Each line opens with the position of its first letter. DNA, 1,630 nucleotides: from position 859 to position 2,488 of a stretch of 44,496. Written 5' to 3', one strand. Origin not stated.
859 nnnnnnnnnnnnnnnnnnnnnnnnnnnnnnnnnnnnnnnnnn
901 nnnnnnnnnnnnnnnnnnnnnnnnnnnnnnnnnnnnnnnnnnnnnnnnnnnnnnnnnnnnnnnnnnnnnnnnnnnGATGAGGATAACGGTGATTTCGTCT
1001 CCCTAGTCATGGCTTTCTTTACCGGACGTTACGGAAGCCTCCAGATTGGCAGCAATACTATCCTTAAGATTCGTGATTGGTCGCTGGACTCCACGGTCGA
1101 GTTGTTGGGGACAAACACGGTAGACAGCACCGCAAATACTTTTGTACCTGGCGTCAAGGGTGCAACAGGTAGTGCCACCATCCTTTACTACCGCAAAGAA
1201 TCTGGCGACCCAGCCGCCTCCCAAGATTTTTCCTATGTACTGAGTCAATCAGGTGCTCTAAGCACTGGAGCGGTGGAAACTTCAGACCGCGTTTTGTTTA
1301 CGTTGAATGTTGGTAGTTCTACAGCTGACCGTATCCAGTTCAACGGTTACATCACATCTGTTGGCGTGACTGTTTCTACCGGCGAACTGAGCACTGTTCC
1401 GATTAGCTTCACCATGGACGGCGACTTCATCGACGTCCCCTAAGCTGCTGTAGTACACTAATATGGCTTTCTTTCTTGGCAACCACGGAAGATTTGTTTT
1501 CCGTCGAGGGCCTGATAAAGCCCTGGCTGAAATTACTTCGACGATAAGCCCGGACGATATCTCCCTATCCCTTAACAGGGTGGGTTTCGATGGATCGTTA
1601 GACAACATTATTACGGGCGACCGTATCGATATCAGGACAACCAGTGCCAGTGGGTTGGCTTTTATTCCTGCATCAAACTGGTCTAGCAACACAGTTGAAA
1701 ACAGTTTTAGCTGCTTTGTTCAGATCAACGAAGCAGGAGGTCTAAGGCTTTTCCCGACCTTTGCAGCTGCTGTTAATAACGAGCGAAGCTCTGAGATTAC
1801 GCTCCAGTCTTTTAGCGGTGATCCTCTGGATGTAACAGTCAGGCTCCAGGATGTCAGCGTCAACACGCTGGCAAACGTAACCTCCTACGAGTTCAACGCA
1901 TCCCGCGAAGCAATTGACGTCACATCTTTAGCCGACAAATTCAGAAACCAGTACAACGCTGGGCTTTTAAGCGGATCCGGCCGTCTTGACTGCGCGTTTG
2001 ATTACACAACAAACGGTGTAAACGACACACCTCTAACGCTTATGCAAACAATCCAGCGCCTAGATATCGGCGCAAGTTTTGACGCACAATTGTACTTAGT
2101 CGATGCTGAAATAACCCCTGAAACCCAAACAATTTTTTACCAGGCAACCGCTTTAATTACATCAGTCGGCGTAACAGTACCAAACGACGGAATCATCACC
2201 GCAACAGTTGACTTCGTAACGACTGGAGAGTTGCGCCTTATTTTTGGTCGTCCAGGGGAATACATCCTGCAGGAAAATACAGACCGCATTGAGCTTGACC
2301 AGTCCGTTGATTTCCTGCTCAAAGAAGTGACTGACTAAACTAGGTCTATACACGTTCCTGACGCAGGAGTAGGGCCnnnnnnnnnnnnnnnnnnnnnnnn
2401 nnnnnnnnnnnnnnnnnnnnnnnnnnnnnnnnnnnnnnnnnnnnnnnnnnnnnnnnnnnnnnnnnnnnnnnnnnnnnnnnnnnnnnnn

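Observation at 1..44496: Hyper-abundant, strand-polar octamer family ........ across the whole genome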

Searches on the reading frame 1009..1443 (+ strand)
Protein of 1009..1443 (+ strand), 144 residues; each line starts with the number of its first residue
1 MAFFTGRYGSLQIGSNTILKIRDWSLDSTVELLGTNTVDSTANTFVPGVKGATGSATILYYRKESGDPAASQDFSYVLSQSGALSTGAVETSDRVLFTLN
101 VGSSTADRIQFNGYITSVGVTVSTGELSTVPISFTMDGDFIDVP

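Call 18: search_protein_families(library=phrogs, proteins=[window:1009-1443:+], max_evalue=0.001)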
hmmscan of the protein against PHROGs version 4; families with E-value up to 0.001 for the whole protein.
window:1009-1443:+ (144 aa): 1 family
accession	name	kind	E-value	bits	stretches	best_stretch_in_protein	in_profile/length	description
phrog_10528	-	tail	0.00014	22.9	1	21-139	28-136/142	major tail protein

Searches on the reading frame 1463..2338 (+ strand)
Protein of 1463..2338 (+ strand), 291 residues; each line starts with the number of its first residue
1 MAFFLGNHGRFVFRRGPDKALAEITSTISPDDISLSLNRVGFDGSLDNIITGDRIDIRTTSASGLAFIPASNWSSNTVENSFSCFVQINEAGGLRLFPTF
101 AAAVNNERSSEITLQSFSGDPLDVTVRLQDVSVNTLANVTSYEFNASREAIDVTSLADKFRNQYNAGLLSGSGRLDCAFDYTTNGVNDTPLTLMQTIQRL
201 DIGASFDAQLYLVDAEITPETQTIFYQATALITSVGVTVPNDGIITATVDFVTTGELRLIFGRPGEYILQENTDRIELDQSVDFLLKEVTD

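Call 18: search_protein_families(library=phrogs, proteins=[window:1463-2338:+], max_evalue=0.001)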
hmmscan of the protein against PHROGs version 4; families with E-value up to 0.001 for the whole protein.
window:1463-2338:+ (291 aa): 1 family
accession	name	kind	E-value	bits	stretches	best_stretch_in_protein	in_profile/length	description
phrog_1407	-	tail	5e-05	24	1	134-257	45-161/258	major tail protein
